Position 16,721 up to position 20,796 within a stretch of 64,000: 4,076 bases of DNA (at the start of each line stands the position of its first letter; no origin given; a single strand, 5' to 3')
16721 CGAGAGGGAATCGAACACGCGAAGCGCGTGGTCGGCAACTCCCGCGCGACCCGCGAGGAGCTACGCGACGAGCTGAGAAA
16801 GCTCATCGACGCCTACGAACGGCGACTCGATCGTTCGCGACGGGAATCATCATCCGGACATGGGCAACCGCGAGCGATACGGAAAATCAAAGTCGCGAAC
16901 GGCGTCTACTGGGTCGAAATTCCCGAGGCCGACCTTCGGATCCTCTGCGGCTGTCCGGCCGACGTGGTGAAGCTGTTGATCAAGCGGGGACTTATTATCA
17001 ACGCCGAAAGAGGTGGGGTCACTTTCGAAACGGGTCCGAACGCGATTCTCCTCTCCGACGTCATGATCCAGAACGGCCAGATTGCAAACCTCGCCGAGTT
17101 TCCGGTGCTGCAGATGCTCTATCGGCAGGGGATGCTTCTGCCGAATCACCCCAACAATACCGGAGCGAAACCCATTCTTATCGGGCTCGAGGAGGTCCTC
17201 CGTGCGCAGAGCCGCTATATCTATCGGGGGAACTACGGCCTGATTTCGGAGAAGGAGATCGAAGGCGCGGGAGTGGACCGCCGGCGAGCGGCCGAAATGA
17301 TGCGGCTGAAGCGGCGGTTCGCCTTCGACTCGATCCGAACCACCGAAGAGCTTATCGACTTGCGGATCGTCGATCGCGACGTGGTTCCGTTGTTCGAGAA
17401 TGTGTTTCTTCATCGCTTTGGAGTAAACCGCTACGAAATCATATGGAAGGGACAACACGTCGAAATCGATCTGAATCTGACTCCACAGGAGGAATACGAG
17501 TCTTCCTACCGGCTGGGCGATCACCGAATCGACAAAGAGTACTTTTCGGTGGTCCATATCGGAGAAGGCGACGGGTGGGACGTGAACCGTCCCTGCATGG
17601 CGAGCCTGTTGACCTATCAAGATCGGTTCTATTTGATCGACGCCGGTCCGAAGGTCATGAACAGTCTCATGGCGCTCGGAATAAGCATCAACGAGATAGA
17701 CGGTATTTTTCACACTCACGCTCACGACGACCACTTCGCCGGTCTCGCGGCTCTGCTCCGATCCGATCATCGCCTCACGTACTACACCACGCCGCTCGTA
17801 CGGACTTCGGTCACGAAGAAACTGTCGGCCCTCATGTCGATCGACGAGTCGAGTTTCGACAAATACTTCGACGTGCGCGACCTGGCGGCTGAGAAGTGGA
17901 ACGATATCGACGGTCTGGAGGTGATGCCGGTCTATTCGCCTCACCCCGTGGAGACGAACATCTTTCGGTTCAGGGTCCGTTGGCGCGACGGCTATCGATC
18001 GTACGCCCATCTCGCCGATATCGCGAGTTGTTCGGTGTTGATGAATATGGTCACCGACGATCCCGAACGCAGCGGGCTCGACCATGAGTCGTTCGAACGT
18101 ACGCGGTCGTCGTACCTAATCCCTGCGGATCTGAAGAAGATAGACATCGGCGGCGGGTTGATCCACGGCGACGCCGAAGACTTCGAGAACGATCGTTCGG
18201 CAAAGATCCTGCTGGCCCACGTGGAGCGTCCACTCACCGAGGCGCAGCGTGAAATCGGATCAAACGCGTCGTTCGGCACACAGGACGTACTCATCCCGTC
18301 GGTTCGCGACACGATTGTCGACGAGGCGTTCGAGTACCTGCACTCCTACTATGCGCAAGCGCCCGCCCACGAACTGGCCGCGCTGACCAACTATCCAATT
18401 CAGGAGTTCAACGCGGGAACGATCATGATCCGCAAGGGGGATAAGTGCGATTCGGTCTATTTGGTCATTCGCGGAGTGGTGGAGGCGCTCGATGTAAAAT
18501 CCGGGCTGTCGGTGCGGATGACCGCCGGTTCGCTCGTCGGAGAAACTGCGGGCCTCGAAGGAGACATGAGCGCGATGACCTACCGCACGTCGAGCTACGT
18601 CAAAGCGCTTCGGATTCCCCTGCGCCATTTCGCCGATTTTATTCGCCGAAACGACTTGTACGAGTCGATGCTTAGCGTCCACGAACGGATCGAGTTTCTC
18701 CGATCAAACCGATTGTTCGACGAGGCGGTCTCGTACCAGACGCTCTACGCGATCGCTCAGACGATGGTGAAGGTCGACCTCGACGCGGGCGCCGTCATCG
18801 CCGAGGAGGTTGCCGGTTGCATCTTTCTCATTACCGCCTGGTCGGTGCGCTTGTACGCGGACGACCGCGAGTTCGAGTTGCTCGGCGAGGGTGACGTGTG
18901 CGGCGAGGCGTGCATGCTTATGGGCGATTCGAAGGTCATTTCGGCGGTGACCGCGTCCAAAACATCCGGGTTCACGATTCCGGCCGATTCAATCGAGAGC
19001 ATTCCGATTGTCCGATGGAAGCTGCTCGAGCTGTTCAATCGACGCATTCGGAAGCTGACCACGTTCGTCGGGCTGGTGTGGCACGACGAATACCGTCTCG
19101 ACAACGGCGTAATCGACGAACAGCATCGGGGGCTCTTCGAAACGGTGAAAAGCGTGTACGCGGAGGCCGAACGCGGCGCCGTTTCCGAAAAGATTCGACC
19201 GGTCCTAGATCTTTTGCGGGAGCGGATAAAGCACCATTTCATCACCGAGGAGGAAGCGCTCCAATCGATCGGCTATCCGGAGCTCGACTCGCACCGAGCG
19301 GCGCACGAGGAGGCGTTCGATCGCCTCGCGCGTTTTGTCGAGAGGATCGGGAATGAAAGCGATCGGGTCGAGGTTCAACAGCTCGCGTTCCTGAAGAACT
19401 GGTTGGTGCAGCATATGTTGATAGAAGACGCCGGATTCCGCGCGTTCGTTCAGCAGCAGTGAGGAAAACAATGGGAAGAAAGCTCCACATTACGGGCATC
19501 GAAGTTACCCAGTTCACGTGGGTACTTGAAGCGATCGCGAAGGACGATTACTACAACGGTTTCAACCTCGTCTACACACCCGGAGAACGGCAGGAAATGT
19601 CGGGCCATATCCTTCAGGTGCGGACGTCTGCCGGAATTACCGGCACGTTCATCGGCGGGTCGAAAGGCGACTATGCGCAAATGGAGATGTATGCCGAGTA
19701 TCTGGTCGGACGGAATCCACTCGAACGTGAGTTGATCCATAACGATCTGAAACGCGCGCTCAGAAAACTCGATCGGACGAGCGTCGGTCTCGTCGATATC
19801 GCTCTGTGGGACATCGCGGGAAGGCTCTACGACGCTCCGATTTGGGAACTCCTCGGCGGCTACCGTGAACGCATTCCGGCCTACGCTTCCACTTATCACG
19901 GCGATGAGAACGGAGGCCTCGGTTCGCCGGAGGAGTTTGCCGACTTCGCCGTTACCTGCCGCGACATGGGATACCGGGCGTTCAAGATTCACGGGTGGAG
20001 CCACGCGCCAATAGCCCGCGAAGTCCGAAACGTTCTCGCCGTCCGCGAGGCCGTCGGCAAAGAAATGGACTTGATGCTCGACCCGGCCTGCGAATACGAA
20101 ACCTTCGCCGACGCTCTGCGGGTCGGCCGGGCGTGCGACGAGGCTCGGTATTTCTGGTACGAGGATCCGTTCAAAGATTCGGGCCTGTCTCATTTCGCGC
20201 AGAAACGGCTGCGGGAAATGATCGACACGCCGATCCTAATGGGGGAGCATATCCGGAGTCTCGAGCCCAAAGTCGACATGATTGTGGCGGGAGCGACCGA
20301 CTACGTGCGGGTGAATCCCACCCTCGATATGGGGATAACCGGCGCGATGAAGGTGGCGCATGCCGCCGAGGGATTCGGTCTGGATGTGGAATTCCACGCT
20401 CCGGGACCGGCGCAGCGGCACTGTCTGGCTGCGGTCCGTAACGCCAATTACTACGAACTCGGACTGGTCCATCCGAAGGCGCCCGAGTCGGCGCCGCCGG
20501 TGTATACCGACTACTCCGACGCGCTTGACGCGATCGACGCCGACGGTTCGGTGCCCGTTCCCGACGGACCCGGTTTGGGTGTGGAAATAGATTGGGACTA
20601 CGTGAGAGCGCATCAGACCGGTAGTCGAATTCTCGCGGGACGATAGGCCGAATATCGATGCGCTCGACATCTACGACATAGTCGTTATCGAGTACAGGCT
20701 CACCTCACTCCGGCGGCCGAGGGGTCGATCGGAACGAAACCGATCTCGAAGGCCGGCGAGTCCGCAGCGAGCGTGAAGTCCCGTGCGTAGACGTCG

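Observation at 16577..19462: Giant fusion of an MBL-fold hydrolase, tandem cNMP-binding modules and a C-terminal hemerythrin behind an unassigned ~300-aa N-terminal region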

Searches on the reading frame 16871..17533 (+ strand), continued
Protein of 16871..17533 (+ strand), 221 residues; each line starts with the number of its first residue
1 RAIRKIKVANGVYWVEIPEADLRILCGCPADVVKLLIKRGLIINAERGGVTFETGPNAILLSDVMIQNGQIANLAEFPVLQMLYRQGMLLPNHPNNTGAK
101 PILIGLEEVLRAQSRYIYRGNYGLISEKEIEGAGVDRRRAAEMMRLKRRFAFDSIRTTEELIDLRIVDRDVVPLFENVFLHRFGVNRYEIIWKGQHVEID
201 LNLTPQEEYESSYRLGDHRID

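Call 77: fold_search(model_id=the predicted structure, library=viral)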
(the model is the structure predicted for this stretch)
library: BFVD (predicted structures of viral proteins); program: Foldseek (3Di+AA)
matches with E <= 10: 509; with E <= 0.001: 0
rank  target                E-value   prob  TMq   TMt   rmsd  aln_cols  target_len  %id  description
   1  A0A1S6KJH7            7.3e-02  0.08  0.16  0.07  22.3       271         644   10  Pol protein (Fragment) [Human T-cell leukemia virus 3]
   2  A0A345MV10            1.7e-01  0.93  0.14  0.28   2.2        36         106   22  (no name in the UniProt tables at hand)
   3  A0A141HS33            2.0e-01  0.80  0.40  0.38   6.5       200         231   11  (no name in the UniProt tables at hand)
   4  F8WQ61                2.0e-01  0.47  0.35  0.26   9.0       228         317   14  (no name in the UniProt tables at hand)
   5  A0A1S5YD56            4.3e-01  0.08  0.18  0.13  19.5       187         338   12  Uncharacterized protein [Leptopilina boulardi filamentous virus]
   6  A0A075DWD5            4.3e-01  0.05  0.17  0.11  18.9       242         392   10  Polymerase (Fragment) [Tasmanian devil retrovirus]
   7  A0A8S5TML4            6.6e-01  0.54  0.12  0.32   2.5        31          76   16  Interleukin-17 receptor, fibronectin-III-like domain 1 [Podoviridae sp. cttot15]
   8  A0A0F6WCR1            6.6e-01  0.33  0.13  0.44   4.9        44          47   18  Uncharacterized protein [Sinorhizobium phage phiN3]
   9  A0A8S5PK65            8.4e-01  0.06  0.09  0.18  16.6        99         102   15  DNA-binding protein [Siphoviridae sp. ctL0q1]
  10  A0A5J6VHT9            8.4e-01  0.04  0.14  0.12  12.6       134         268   13  Lipase [Megaviridae environmental sample]
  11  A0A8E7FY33            8.9e-01  0.33  0.13  0.29   3.1        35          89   17  (no name in the UniProt tables at hand)
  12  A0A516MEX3            9.4e-01  0.66  0.14  0.43   2.3        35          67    8  (no name in the UniProt tables at hand)
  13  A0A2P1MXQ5            9.4e-01  0.20  0.14  0.22  14.5        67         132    7  Uncharacterized protein [Staphylococcus phage phiSA_BS1]
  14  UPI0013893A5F         9.4e-01  0.04  0.18  0.12  23.4       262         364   11  (no name look-up for this kind of identifier)
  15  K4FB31                1.0e+00  0.44  0.12  0.20   1.7        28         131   14  Uncharacterized protein [Cronobacter phage vB_CsaM_GAP32]
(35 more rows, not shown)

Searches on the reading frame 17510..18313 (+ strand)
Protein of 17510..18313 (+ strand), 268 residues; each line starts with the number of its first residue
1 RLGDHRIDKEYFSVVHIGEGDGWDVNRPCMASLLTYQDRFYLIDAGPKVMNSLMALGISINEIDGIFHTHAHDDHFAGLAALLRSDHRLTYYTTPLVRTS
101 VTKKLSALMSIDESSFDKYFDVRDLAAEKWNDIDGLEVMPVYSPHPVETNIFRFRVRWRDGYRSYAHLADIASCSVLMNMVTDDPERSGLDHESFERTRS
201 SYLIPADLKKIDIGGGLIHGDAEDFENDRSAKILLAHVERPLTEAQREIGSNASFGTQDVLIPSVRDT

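Call 36: search_solved_structures(query=window:17510-18300:+, max_evalue=1, show_alignments=2)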
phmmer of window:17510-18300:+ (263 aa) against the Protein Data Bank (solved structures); distinct sequences matched with E-value up to 1: 41.
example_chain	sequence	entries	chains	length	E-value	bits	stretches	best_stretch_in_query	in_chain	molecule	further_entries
8gyg_A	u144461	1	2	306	4.5e-05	26.3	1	35-98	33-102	Arysulfatase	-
5iqk_A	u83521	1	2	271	0.00067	22.5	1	43-91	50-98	beta-lactamase Rm3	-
7u2r_A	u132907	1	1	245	0.00074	22.3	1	33-83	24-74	Apyc1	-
7t28_A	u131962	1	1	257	0.00083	22.2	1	18-81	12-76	Putative metal-dependent hydrolase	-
7u2s_A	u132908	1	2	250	0.00086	22.1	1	41-82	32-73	Apyc1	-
2cbn_A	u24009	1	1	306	0.0021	20.8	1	37-154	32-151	RIBONUCLEASE Z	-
6mfi_A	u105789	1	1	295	0.0024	20.7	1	39-97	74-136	Metallo-beta-lactamase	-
3zwf_A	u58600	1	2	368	0.0029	20.4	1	17-83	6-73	ZINC PHOSPHODIESTERASE ELAC PROTEIN 1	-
4ax0_B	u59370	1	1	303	0.0038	20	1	20-99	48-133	METALLO-BETA-LACTAMASE AIM-1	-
4ax1_B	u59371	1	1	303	0.0039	20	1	20-99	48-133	METALLO-BETA-LACTAMASE AIM-1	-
4awy_B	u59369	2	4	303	0.0039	20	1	20-99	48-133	METALLO-BETA-LACTAMASE AIM-1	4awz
6b9v_A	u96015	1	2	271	0.0056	19.4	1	32-104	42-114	Beta-lactamase-like protein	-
4p62_A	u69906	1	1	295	0.0072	19.1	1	20-99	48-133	Metallo-beta-lactamase AIM-1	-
7y7u_A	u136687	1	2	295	0.016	17.9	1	26-79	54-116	MBL fold metallo-hydrolase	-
1y44_A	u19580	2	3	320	0.019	17.7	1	32-85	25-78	Ribonuclease Z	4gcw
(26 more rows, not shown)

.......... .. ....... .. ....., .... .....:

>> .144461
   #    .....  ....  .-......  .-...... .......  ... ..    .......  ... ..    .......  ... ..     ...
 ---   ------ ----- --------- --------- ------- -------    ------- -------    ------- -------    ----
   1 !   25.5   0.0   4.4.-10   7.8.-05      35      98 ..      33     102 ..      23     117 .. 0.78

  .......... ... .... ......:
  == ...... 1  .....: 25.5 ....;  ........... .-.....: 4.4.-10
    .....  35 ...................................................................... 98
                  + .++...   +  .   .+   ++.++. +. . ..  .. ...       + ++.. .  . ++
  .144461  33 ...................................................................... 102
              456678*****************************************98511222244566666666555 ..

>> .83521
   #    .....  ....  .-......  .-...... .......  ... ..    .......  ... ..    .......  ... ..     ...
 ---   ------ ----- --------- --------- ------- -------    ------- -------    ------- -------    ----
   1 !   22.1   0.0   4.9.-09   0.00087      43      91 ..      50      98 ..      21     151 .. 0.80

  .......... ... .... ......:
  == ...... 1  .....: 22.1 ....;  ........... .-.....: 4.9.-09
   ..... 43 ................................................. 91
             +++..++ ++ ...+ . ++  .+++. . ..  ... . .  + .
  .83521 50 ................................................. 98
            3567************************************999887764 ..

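Call 80: search_solved_structures(query=A5, max_evalue=0.1, show_alignments=3)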
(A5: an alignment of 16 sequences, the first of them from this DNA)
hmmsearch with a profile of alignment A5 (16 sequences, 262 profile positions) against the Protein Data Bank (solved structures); distinct sequences matched with E-value up to 0.1: 65 (the best 60 are shown).
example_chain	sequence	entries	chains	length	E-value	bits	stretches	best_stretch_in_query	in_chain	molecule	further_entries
7u2s_A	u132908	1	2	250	7.5e-10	41.7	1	10-139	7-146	Apyc1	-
8gyg_A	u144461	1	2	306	1.2e-08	37.8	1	28-82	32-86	Arysulfatase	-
7u2r_A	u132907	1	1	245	3.8e-08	36.1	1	12-139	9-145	Apyc1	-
3zwf_A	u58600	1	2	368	8.5e-08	35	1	11-78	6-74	ZINC PHOSPHODIESTERASE ELAC PROTEIN 1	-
1y44_A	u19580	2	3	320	2.1e-06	30.4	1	27-148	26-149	Ribonuclease Z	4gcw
7t28_A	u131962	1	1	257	6e-06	28.9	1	11-76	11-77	Putative metal-dependent hydrolase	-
2p4z_A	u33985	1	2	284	3.1e-05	26.5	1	30-92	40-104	Metal-dependent hydrolases of the beta-lactamase superfamily II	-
4p62_A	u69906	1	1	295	3.2e-05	26.5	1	16-138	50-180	Metallo-beta-lactamase AIM-1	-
5iqk_A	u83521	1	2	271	5.2e-05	25.8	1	26-83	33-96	beta-lactamase Rm3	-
4awy_B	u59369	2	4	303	5.2e-05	25.8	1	17-138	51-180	METALLO-BETA-LACTAMASE AIM-1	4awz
4ax1_B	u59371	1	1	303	6e-05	25.6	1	17-103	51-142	METALLO-BETA-LACTAMASE AIM-1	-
4ax0_B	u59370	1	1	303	6.5e-05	25.5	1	17-99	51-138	METALLO-BETA-LACTAMASE AIM-1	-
6dr8_A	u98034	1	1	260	6.8e-05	25.5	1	26-76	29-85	Beta-lactamase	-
2fk6_A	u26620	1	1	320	9.5e-05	25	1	27-148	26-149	RIBONUCLEASE Z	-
6auf_B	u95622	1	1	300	0.00018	24.1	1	14-79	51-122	Beta-lactamase-like protein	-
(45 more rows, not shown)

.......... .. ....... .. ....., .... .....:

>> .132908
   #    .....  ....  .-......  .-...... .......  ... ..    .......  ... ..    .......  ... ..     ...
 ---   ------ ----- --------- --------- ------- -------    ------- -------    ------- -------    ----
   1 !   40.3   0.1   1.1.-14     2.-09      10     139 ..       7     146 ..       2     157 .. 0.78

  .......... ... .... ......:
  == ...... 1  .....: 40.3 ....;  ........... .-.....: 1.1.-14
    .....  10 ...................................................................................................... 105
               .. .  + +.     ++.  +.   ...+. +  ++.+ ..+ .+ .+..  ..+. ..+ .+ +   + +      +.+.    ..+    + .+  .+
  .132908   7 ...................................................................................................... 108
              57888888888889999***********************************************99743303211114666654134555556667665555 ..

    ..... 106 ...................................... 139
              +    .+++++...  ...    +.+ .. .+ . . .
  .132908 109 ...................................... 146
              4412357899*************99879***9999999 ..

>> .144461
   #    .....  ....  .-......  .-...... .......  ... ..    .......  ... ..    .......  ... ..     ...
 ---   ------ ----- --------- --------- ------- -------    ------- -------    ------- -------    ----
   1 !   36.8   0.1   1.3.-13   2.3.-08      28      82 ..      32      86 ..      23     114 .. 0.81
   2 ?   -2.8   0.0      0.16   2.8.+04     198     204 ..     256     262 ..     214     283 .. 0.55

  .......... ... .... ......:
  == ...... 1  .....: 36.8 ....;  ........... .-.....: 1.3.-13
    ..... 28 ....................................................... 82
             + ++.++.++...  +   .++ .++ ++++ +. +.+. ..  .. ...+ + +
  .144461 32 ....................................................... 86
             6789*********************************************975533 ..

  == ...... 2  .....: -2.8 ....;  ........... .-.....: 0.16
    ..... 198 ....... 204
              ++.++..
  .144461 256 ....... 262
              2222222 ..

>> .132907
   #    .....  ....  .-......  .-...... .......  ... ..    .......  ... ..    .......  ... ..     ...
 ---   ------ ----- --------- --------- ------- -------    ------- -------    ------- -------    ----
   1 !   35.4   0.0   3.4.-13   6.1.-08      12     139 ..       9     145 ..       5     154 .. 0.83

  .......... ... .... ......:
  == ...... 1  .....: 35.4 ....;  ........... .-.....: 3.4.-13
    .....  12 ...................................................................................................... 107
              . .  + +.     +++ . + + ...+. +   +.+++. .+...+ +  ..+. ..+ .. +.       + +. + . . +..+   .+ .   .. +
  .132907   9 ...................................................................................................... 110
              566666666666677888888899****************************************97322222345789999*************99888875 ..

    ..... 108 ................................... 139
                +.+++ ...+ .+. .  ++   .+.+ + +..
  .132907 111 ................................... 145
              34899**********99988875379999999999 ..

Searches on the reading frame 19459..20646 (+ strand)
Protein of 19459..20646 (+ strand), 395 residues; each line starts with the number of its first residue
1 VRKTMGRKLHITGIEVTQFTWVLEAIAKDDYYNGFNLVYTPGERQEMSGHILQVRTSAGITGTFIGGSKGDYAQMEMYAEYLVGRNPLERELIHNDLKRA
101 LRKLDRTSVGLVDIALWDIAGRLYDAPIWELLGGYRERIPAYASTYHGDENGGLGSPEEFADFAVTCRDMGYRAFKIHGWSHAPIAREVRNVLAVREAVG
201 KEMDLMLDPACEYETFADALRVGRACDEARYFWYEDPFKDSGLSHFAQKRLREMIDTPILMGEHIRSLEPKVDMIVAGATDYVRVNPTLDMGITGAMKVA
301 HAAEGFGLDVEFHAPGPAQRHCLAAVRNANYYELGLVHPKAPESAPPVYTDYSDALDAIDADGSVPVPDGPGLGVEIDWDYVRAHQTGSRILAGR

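Call 11: search_protein_families(library=pfam, proteins=[window:19459-20646:+], max_evalue=0.001)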
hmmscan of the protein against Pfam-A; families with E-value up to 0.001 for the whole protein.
window:19459-20646:+ (395 aa): 2 families
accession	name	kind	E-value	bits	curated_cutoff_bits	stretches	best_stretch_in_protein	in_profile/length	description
PF13378.12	MR_MLE_C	-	9.3e-44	150.2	29.4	1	160-380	2-218/219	Enolase C-terminal domain-like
PF02746.21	MR_MLE_N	-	1.5e-09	38.5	22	1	44-133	23-117/117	Mandelate racemase / muconate lactonizing enzyme, N-terminal domain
